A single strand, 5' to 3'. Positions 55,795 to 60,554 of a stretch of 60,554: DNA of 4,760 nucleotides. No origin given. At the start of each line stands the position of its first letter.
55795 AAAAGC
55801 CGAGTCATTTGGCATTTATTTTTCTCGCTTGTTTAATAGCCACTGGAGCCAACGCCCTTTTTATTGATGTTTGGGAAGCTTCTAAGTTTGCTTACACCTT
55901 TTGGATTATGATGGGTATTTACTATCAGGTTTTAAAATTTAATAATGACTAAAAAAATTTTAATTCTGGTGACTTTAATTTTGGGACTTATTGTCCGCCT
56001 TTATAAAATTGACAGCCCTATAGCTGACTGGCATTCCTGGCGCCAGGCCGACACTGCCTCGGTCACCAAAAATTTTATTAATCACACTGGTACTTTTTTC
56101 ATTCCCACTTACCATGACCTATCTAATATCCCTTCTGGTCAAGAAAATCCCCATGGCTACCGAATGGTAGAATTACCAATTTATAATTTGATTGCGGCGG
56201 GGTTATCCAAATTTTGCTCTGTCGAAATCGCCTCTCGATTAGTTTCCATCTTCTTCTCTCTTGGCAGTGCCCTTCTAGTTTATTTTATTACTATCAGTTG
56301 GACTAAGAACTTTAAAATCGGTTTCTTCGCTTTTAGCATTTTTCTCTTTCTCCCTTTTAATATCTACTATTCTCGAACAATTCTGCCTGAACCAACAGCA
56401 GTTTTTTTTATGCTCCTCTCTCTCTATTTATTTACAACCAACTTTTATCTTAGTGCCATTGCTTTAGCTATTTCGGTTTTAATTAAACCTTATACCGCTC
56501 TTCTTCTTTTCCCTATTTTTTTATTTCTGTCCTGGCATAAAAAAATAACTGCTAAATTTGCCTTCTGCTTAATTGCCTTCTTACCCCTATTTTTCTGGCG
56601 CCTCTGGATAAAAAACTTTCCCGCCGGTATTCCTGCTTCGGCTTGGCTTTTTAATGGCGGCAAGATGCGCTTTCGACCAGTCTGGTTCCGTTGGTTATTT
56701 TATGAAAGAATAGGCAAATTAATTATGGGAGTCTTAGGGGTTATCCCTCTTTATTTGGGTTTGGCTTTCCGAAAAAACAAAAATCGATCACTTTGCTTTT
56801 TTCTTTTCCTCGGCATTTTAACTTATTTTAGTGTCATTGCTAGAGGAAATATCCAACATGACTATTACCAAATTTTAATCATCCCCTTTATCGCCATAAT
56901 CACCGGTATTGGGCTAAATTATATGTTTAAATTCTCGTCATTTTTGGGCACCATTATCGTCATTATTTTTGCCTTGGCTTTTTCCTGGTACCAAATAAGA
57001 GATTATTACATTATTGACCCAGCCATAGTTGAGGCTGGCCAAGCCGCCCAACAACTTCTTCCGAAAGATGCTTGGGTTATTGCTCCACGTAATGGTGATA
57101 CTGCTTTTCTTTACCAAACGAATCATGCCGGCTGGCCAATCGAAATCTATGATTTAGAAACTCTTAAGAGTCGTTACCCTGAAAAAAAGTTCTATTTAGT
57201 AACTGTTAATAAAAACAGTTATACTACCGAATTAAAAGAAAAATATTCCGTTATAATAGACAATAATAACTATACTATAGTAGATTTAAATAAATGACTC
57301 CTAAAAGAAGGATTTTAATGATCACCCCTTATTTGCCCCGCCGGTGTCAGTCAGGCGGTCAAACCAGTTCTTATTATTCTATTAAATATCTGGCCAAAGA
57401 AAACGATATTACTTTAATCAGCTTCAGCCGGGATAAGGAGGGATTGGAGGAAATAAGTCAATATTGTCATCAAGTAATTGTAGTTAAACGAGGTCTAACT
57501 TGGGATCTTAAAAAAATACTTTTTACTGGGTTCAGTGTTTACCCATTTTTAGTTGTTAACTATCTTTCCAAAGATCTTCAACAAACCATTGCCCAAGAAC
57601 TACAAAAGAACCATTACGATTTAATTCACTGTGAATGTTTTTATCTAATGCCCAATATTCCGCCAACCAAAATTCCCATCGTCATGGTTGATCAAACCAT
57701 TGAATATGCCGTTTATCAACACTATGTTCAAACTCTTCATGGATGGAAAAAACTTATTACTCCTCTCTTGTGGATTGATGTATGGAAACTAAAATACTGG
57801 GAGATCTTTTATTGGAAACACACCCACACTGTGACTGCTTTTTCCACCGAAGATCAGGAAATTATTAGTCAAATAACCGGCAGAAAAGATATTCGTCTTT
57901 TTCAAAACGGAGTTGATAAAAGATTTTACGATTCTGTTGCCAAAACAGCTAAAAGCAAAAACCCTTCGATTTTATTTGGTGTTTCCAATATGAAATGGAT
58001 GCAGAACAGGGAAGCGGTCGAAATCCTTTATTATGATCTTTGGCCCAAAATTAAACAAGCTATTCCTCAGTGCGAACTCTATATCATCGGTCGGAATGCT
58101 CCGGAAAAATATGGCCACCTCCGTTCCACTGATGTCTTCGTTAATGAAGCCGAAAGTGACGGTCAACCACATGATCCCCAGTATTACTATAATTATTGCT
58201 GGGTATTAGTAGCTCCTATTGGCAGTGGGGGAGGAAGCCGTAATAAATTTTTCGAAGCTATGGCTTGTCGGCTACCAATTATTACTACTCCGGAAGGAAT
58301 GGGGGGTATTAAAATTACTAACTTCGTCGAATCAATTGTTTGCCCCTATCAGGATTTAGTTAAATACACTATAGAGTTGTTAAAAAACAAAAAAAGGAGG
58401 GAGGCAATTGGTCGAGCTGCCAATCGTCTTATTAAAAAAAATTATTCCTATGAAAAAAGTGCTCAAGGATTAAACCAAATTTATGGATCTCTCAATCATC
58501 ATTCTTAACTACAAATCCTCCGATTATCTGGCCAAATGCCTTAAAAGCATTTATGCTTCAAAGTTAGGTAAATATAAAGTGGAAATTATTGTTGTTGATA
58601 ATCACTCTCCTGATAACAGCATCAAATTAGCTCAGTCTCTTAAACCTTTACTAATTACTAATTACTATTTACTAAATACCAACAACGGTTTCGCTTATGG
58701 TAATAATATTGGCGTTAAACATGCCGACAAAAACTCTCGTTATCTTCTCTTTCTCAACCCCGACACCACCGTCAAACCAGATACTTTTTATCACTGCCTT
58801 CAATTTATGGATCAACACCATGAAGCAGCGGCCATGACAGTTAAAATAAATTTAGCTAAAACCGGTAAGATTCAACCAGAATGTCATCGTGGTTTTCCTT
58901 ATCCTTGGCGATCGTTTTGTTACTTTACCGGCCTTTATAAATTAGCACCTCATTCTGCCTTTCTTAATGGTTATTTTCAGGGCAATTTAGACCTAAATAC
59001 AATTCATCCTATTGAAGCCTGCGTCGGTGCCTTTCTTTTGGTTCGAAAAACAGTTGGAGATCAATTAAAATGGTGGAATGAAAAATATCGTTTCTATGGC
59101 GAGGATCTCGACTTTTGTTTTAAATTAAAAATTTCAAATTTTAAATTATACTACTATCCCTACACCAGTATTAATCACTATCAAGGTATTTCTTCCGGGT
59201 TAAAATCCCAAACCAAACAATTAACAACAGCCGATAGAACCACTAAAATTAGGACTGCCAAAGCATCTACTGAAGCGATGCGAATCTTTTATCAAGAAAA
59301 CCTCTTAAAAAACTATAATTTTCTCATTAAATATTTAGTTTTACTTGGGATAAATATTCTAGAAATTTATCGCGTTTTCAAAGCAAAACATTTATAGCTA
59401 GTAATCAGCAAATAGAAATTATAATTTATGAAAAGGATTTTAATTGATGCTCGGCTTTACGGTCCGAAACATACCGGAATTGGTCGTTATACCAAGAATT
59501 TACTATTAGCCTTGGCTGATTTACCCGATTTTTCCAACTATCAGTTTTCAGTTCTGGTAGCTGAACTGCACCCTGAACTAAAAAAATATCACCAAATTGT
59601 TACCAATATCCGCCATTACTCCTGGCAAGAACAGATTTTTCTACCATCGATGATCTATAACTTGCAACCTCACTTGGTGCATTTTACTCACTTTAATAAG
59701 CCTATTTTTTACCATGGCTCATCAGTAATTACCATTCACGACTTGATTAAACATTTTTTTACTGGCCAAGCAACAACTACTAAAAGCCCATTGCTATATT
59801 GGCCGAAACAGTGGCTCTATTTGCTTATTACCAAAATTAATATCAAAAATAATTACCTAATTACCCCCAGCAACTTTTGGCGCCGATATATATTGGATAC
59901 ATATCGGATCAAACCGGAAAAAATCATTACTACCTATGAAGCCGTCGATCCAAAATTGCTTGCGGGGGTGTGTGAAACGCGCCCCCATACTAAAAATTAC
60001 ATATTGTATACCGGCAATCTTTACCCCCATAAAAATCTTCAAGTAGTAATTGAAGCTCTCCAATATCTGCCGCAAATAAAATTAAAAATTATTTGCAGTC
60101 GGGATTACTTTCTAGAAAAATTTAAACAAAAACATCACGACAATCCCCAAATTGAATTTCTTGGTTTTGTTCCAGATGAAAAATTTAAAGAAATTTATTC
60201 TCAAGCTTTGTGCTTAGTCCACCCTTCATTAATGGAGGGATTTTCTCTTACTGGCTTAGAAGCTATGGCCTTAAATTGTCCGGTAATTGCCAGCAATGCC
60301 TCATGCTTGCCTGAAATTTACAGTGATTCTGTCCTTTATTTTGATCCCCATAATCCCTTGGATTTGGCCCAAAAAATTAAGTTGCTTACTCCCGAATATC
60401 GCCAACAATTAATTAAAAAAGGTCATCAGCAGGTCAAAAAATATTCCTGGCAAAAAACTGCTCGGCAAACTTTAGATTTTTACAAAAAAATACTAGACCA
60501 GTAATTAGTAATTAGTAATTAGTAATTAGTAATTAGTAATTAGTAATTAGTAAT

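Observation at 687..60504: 60-kb glycosylation super-locus dominated by GT-C membrane transferases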

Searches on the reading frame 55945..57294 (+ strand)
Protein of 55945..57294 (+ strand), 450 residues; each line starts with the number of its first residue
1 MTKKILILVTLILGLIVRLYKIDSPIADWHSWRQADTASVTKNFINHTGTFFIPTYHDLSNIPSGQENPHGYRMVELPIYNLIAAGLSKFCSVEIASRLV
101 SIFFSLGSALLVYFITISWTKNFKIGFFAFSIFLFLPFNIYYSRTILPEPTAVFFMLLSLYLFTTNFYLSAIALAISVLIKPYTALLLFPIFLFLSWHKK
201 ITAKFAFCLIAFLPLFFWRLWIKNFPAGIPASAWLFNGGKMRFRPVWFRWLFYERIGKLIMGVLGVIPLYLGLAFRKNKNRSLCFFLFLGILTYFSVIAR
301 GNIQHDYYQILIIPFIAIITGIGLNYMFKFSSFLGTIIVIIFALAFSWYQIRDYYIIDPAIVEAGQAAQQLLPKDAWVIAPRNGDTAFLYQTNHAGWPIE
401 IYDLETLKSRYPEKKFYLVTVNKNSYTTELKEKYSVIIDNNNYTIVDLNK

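Call 8: search_protein_families(library=pfam, proteins=[window:55945-57294:+], max_evalue=0.01)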
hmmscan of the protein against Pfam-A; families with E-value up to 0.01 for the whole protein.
window:55945-57294:+ (450 aa): 1 family
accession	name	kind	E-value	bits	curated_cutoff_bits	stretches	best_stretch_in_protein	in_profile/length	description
PF02366.24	PMT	-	5.1e-06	26.7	22.7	1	93-225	81-205/245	Dolichyl-phosphate-mannose-protein mannosyltransferase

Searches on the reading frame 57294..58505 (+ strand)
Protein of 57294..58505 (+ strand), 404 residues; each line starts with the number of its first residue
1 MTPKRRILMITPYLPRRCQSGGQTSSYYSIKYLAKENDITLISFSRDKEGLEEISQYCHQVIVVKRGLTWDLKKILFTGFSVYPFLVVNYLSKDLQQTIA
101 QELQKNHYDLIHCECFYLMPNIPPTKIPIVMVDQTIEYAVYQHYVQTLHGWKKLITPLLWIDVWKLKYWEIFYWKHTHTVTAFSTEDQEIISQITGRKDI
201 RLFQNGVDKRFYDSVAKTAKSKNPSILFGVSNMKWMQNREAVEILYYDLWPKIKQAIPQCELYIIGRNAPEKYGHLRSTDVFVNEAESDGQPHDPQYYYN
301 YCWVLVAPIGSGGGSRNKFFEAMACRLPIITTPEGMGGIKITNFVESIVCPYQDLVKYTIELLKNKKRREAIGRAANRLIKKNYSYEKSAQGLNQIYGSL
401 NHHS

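Call 8: search_protein_families(library=pfam, proteins=[window:57294-58505:+], max_evalue=0.01)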
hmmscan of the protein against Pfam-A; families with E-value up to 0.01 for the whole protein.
window:57294-58505:+ (404 aa): 4 families
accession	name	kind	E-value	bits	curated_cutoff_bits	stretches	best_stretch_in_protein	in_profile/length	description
PF13692.12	Glyco_trans_1_4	-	5.4e-12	46.6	27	1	230-363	7-140/142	Glycosyl transferases group 1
PF00534.26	Glycos_transf_1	-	5.2e-08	33.1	26.4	1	247-377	34-170/172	Glycosyl transferases group 1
PF13439.12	Glyco_transf_4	-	2.4e-06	28.1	28.5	1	21-208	3-167/170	Glycosyltransferase Family 4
PF13524.12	Glyco_trans_1_2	-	4.4e-06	27.1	25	1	295-392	41-141/144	Glycosyl transferase-like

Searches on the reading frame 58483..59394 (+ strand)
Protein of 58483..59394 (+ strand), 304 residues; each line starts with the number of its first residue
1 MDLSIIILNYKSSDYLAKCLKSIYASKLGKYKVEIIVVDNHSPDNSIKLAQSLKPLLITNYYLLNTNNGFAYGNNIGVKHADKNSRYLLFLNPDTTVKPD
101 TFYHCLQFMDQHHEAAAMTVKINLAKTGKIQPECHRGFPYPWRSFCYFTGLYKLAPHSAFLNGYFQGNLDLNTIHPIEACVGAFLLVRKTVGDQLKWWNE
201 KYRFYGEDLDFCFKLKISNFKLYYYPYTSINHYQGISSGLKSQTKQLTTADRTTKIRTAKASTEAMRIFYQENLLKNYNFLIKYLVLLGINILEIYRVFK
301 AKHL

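Call 8: search_protein_families(library=pfam, proteins=[window:58483-59394:+], max_evalue=0.01)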
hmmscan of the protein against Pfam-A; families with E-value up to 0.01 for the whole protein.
window:58483-59394:+ (304 aa): 4 families
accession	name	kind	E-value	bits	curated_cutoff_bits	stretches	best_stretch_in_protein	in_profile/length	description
PF00535.33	Glycos_transf_2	-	2.5e-21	76.8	23.3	1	4-142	1-133/168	Glycosyl transferase family 2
PF13641.12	Glyco_tranf_2_3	-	2e-08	34.9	27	1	3-245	3-222/230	Glycosyltransferase like family 2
PF13632.12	Glyco_trans_2_3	-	5.6e-07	30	27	1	88-246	2-135/198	Glycosyl transferase family group 2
PF10111.15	Glyco_tranf_2_2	-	9e-05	22.5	27.3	1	30-109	27-106/276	Glycosyltransferase like family 2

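Call 66: search_protein_families(library=ncbifam, proteins=[window:58483-59394:+], max_evalue=0.00001)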
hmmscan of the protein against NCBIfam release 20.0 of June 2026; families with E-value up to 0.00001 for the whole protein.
window:58483-59394:+ (304 aa): 9 families
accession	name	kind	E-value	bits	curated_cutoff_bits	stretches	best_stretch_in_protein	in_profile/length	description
NF038302.1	EPS_HpsE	equivalog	5.7e-13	48.5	300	1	1-123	1-125/307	hormogonium polysaccharide biosynthesis glycosyltransferase HpsE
TIGR04283.1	glyco_like_mftF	equivalog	1.3e-10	41.3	182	1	3-123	1-112/221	TIGR04283 family arsenosugar biosynthesis glycosyltransferase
NF007482.0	PRK10073.1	equivalog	2.3e-10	40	423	1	2-110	7-111/334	glycosyltransferase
NF047683.1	TeichurnBiosyTuaG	equivalog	5.5e-10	39.3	400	1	3-128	8-130/252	teichuronic acid biosynthesis protein TuaG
TIGR03111.1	glyc2_xrt_Gpos1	hypoth_equivalog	7.7e-10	38.1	363.95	1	3-126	51-172/439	TIGR03111 family XrtG-associated glycosyltransferase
NF041875.1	EPS_EpsD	equivalog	3.1e-08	33.4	370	1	3-121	1-112/325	exopolysaccharide biosynthesis glycosyltransferase EpsD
TIGR03937.1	PgaC_IcaA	equivalog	7.7e-08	31.7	422.3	0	3-119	47-160/407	poly-beta-1,6-N-acetyl-D-glucosamine synthase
TIGR01556.1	rhamnosyltran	subfamily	3.5e-06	26.4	200.55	0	26-118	15-108/281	rhamnosyltransferase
TIGR03965.1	mycofact_glyco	equivalog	8.4e-06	24.9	280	0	4-100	77-170/467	mycofactocin biosynthesis glycosyltransferase MftF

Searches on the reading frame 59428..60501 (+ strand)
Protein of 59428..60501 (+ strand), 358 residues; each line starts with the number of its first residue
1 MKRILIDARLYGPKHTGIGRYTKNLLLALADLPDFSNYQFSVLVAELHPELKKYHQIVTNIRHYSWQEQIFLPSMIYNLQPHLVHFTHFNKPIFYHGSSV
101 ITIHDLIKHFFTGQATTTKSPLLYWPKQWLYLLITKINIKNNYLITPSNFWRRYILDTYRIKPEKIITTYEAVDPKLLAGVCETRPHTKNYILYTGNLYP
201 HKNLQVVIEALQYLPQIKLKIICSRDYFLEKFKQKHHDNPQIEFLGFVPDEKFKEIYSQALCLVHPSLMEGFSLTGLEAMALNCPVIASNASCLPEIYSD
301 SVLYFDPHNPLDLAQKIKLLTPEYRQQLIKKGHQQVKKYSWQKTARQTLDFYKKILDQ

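Call 8: search_protein_families(library=pfam, proteins=[window:59428-60501:+], max_evalue=0.01)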
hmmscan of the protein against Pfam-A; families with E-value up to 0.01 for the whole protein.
window:59428-60501:+ (358 aa): 5 families
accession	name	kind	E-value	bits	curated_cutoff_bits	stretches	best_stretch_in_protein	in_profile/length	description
PF00534.26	Glycos_transf_1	-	6.4e-30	104.4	26.4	1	185-333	11-170/172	Glycosyl transferases group 1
PF13692.12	Glyco_trans_1_4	-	1e-22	81.4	27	1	190-319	2-138/142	Glycosyl transferases group 1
PF13524.12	Glyco_trans_1_2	-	3.3e-11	43.7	25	1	207-350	5-144/144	Glycosyl transferase-like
PF13439.12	Glyco_transf_4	-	3.5e-07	30.8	28.5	1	17-176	3-169/170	Glycosyltransferase Family 4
PF20706.3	GT4-conflict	-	1.1e-06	28.4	26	1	252-300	274-322/385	Family 4 Glycosyltransferase in conflict systems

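Call 13: find_encoding_contigs(protein=window:59428-60501:+, flank=10000, max_places=6)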
Protein window:59428-60501:+ (358 aa): 9 contigs read that carry it; 6 places shown.
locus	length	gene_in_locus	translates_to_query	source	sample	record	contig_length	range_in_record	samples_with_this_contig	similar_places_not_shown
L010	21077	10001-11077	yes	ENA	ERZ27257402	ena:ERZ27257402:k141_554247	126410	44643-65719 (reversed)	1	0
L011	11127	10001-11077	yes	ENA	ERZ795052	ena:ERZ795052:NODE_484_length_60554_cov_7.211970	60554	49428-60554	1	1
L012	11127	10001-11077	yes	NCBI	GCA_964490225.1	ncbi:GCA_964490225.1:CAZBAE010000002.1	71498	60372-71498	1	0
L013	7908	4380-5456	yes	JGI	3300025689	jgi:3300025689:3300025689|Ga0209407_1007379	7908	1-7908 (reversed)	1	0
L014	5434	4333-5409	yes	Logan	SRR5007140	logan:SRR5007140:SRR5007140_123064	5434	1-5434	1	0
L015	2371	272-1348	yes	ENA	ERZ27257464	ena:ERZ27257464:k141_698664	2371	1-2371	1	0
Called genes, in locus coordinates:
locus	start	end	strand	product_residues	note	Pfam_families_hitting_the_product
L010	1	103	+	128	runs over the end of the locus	PF02643:DUF192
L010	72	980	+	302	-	PF00535:Glycos_transf_2, PF10111:Glyco_tranf_2_2, PF13641:Glyco_tranf_2_3, PF13632:Glyco_trans_2_3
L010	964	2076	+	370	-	PF13439:Glyco_transf_4, PF00534:Glycos_transf_1, PF13692:Glyco_trans_1_4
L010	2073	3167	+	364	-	PF13439:Glyco_transf_4, PF20706:GT4-conflict (weak), PF00534:Glycos_transf_1, PF13692:Glyco_trans_1_4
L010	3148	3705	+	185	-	PF00132:Hexapep, PF14602:Hexapep_2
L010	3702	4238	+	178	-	-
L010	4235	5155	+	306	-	PF00535:Glycos_transf_2, PF10111:Glyco_tranf_2_2, PF13641:Glyco_tranf_2_3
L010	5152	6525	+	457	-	-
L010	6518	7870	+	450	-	PF02366:PMT (weak)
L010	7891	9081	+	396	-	PF13439:Glyco_transf_4 (faint), PF00534:Glycos_transf_1, PF13692:Glyco_trans_1_4, PF13524:Glyco_trans_1_2 (weak)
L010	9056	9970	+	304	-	PF00535:Glycos_transf_2, PF13641:Glyco_tranf_2_3, PF13632:Glyco_trans_2_3 (weak)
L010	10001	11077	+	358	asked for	PF13439:Glyco_transf_4 (weak), PF00534:Glycos_transf_1, PF13692:Glyco_trans_1_4, PF13524:Glyco_trans_1_2, PF20706:GT4-conflict (weak)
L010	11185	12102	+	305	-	PF13439:Glyco_transf_4 (faint), PF20706:GT4-conflict (weak), PF00534:Glycos_transf_1, PF13692:Glyco_trans_1_4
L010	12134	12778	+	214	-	PF02397:Bac_transf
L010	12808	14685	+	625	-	PF13196:DUF4012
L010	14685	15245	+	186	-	PF11967:RecO_N, PF02565:RecO_C (faint)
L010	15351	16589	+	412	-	PF00587:tRNA-synt_2b, PF03129:HGTP_anticodon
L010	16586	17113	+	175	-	-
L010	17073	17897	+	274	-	PF01728:FtsJ (faint), PF01795:Methyltransf_5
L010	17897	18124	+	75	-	-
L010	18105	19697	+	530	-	PF03717:PBP_dimer (weak), PF00905:Transpeptidase, PF13354:Beta-lactamase2 (faint)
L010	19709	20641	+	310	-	PF02875:Mur_ligase_C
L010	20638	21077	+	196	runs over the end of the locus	-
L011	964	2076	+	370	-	PF13439:Glyco_transf_4, PF00534:Glycos_transf_1, PF13692:Glyco_trans_1_4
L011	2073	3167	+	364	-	PF13439:Glyco_transf_4, PF20706:GT4-conflict (weak), PF00534:Glycos_transf_1, PF13692:Glyco_trans_1_4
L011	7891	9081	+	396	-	PF13439:Glyco_transf_4 (faint), PF00534:Glycos_transf_1, PF13692:Glyco_trans_1_4, PF13524:Glyco_trans_1_2 (weak)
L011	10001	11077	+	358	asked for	PF13439:Glyco_transf_4 (weak), PF00534:Glycos_transf_1, PF13692:Glyco_trans_1_4, PF13524:Glyco_trans_1_2, PF20706:GT4-conflict (weak)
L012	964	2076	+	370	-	PF13439:Glyco_transf_4, PF00534:Glycos_transf_1, PF13692:Glyco_trans_1_4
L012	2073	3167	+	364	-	PF13439:Glyco_transf_4, PF20706:GT4-conflict (weak), PF00534:Glycos_transf_1, PF13692:Glyco_trans_1_4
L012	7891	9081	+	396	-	PF13439:Glyco_transf_4 (faint), PF00534:Glycos_transf_1, PF13692:Glyco_trans_1_4, PF13524:Glyco_trans_1_2 (weak)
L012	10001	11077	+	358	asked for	PF13439:Glyco_transf_4 (weak), PF00534:Glycos_transf_1, PF13692:Glyco_trans_1_4, PF13524:Glyco_trans_1_2, PF20706:GT4-conflict (weak)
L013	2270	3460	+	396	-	PF13439:Glyco_transf_4 (faint), PF00534:Glycos_transf_1, PF13692:Glyco_trans_1_4, PF13524:Glyco_trans_1_2 (weak)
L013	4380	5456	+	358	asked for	PF13439:Glyco_transf_4 (weak), PF00534:Glycos_transf_1, PF13692:Glyco_trans_1_4, PF13524:Glyco_trans_1_2, PF20706:GT4-conflict (weak)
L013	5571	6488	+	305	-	PF13439:Glyco_transf_4 (faint), PF20706:GT4-conflict (weak), PF00534:Glycos_transf_1, PF13692:Glyco_trans_1_4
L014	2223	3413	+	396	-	PF13439:Glyco_transf_4 (faint), PF00534:Glycos_transf_1, PF13692:Glyco_trans_1_4, PF13524:Glyco_trans_1_2 (weak)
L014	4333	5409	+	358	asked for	PF13439:Glyco_transf_4 (weak), PF00534:Glycos_transf_1, PF13692:Glyco_trans_1_4, PF13524:Glyco_trans_1_2, PF20706:GT4-conflict (weak)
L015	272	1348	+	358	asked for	PF13439:Glyco_transf_4 (weak), PF00534:Glycos_transf_1, PF13692:Glyco_trans_1_4, PF13524:Glyco_trans_1_2, PF20706:GT4-conflict (weak)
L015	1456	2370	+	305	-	PF13439:Glyco_transf_4 (faint), PF20706:GT4-conflict (weak), PF00534:Glycos_transf_1, PF13692:Glyco_trans_1_4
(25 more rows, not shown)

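Call 49: search_protein_families(library=pfam, proteins=[L010:11185-12099:+, L010:12134-12775:+, L010:12808-14682:+], max_evalue=0.001)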
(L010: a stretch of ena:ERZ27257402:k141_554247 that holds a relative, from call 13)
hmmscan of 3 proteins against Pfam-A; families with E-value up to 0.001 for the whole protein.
L010:11185-12099:+ (305 aa): 4 families
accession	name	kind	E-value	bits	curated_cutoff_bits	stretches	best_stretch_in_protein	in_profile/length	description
PF00534.26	Glycos_transf_1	-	3.4e-26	92.2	26.4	1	141-288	6-169/172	Glycosyl transferases group 1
PF13692.12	Glyco_trans_1_4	-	5e-19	69.4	27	1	151-266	2-128/142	Glycosyl transferases group 1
PF20706.3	GT4-conflict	-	2e-07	30.8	26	1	118-258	161-323/385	Family 4 Glycosyltransferase in conflict systems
PF13439.12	Glyco_transf_4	-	2.8e-06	27.9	28.5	1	56-140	65-169/170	Glycosyltransferase Family 4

L010:12134-12775:+ (214 aa): 1 family
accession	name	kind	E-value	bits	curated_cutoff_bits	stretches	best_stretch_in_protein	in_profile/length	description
PF02397.22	Bac_transf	-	2.6e-60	203.5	27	1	12-211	1-178/179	Bacterial sugar transferase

L010:12808-14682:+ (625 aa): 1 family
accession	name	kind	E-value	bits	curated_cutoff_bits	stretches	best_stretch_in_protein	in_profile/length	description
PF13196.11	DUF4012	-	2.4e-23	83.7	28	1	224-351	1-126/144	Protein of unknown function (DUF4012)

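Call 66: search_protein_families(library=ncbifam, proteins=[L010:12134-12775:+, L010:12808-14682:+], max_evalue=0.00001)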
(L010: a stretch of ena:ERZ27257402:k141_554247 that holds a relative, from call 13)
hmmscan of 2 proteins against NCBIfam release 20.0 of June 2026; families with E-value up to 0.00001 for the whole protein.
L010:12134-12775:+ (214 aa): 10 families
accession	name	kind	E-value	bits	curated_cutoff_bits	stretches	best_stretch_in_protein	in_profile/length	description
TIGR03025.1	EPS_sugtrans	subfamily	2e-76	258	295.55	1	9-212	255-440/445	exopolysaccharide biosynthesis polyprenyl glycosylphosphotransferase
TIGR03022.1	WbaP_sugtrans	subfamily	5.9e-65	220.3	403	1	9-206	256-445/456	undecaprenyl-phosphate galactose phosphotransferase WbaP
NF052601.1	undeca_RfbP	equivalog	1.2e-62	211.3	330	1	5-208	38-233/244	undecaprenyl-phosphate galactose phosphotransferase family protein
TIGR03023.1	WcaJ_sugtrans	equivalog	1.1e-60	206.2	410.75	1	9-211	260-447/453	undecaprenyl-phosphate glucose phosphotransferase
NF041877.1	EPS_EpsZ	equivalog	6.9e-51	173.3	800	1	11-207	265-449/459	exopolysaccharide biosynthesis polyisoprenyl-phosphate hexose-1-phosphate transferase EpsZ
TIGR03013.1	EpsB_2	subfamily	1.8e-41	142.6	393.35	1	9-206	252-432/443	TIGR03013 family XrtA/PEP-CTERM system glycosyltransferase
NF011751.0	PRK15204.1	equivalog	5.9e-40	137.3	907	1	7-208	275-467/476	undecaprenyl-phosphate galactose phosphotransferase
NF050817.1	PolSacchBiosHfsE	equivalog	1.2e-33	116.6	750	1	9-204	269-453/467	polysaccharide biosynthesis protein HfsE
NF007518.0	PRK10124.1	equivalog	1.6e-33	116.2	684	1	10-208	272-455/464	undecaprenyl-phosphate glucose phosphotransferase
NF045514.1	glycotran_HepC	equivalog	1.2e-25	90.1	140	1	4-137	109-212/220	heterocyst development glycosyltransferase HepC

L010:12808-14682:+ (625 aa): 0 families
